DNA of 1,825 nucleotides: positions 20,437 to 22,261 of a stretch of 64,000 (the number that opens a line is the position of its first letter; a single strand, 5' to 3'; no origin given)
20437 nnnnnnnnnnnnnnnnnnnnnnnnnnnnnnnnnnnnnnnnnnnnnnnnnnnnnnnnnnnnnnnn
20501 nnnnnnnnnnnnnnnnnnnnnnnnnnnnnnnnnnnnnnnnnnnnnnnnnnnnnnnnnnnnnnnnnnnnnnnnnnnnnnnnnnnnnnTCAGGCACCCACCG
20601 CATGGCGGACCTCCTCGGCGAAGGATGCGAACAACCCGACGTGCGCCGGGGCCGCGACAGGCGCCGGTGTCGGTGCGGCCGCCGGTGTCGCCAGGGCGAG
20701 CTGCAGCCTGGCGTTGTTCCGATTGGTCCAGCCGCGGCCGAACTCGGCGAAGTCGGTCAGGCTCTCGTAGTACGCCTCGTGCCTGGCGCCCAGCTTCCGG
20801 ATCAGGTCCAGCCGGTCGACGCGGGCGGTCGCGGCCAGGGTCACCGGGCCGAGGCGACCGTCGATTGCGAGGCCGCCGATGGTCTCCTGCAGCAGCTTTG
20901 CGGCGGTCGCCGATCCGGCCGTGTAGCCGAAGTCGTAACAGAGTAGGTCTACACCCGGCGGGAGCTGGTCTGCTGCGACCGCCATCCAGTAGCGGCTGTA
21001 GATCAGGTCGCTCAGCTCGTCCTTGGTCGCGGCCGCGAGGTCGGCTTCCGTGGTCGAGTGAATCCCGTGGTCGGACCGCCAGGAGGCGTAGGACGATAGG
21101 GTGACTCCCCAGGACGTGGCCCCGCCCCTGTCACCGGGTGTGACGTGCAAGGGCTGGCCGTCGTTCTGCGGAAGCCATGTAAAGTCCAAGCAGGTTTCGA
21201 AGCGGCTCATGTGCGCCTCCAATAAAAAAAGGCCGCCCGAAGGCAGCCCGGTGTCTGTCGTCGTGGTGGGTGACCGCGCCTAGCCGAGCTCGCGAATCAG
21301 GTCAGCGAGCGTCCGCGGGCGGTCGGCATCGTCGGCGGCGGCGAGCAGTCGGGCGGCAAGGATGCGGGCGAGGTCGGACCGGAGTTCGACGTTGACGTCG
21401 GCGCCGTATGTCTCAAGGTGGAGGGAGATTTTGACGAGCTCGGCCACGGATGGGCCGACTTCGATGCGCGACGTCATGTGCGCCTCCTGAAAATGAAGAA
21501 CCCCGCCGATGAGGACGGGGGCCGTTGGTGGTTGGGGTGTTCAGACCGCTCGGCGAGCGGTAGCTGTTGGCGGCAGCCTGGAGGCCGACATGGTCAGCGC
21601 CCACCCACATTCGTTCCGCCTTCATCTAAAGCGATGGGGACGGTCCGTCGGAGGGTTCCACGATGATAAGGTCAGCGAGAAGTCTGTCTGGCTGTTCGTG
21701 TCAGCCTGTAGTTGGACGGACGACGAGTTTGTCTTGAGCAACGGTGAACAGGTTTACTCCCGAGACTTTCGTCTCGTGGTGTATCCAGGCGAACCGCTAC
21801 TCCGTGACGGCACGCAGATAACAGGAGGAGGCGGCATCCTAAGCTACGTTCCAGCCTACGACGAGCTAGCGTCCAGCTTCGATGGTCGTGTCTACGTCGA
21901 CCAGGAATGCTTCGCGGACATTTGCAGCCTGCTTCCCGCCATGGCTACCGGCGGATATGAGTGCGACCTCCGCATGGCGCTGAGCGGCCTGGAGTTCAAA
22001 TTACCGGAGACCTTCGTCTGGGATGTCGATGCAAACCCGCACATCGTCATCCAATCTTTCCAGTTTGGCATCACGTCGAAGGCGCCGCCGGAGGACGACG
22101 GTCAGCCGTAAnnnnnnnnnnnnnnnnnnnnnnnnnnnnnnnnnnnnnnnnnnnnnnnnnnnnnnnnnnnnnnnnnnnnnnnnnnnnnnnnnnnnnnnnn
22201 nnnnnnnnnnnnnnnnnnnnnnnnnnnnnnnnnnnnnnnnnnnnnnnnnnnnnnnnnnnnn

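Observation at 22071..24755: Coupled operon: T5 A1-like nuclease - tiny HTH - guanylate kinase, inside the lysis module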

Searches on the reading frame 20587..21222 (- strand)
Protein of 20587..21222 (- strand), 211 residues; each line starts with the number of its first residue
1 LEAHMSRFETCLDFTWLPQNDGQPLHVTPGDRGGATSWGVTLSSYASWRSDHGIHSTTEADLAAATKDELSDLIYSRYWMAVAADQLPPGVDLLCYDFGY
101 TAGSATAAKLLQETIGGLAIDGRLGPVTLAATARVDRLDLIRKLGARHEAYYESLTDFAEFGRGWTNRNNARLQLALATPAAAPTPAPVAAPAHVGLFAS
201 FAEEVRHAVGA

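Call 5: search_protein_families(library=pfam, proteins=[window:20587-21222:-], max_evalue=0.01)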
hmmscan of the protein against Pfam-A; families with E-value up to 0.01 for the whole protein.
window:20587-21222:- (211 aa): 2 families
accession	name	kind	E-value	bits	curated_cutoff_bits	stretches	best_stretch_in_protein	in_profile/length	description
PF05838.17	Glyco_hydro_108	-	2.4e-15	57.2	21.2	1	28-103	14-85/85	Glycosyl hydrolase 108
PF09374.15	PG_binding_3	-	4.4e-06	27.2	24.6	1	107-169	2-75/76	Predicted Peptidoglycan domain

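Call 6: search_protein_families(library=phrogs, proteins=[window:20587-21222:-], max_evalue=0.01)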
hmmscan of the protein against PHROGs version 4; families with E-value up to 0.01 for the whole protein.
window:20587-21222:- (211 aa): 2 families
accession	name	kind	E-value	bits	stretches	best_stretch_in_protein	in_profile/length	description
phrog_315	-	lysis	3.7e-33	116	1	5-193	332-508/677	endolysin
phrog_12853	-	unknown function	1.1e-08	36.5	1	17-125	11-112/131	-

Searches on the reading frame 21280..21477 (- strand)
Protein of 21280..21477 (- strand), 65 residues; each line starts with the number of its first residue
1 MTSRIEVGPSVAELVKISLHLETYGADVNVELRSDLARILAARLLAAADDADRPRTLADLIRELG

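Call 5: search_protein_families(library=pfam, proteins=[window:21280-21477:-], max_evalue=0.01)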
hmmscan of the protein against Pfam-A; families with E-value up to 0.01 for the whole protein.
window:21280-21477:- (65 aa): 0 families

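Call 6: search_protein_families(library=phrogs, proteins=[window:21280-21477:-], max_evalue=0.01)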
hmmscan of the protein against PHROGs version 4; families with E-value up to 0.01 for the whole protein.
window:21280-21477:- (65 aa): 0 families

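Call 66: search_protein_families(library=padloc, proteins=[window:21280-21477:-], max_evalue=0.01)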
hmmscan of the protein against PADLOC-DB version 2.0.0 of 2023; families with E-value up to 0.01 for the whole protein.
window:21280-21477:- (65 aa): 0 families

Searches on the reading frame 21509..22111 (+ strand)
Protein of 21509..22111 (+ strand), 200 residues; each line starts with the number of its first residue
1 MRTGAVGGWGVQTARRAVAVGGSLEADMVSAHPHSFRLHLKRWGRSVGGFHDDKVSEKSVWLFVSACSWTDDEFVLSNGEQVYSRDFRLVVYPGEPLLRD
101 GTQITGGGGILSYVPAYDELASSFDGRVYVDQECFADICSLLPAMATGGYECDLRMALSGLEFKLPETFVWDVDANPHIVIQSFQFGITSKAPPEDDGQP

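Call 5: search_protein_families(library=pfam, proteins=[window:21509-22111:+], max_evalue=0.01)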
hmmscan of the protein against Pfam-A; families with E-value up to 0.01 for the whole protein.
window:21509-22111:+ (200 aa): 0 families

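Call 6: search_protein_families(library=phrogs, proteins=[window:21509-22111:+], max_evalue=0.01)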
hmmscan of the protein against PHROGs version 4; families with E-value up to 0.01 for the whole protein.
window:21509-22111:+ (200 aa): 0 families

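Call 8: search_protein_families(library=ncbifam, proteins=[window:21509-22111:+], max_evalue=0.01)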
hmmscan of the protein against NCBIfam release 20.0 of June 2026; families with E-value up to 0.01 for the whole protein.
window:21509-22111:+ (200 aa): 0 families

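Call 66: search_protein_families(library=padloc, proteins=[window:21509-22111:+], max_evalue=0.01)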
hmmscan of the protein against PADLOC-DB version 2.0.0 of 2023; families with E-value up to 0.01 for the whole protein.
window:21509-22111:+ (200 aa): 0 families

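Call 74: find_homologous_proteins(query=window:21509-22111:+, max_evalue=0.001)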
Query window:21509-22111:+ (200 aa): 1 proteins with E <= 0.001 among 150 candidates.
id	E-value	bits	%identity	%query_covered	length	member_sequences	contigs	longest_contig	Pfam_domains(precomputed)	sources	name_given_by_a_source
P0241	1.4e-115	402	100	87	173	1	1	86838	-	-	-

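Call 95: search_protein_families(library=phrogs, proteins=[window:21590-22111:+], max_evalue=0.001)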
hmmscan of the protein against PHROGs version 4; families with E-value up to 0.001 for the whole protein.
window:21590-22111:+ (173 aa): 0 families
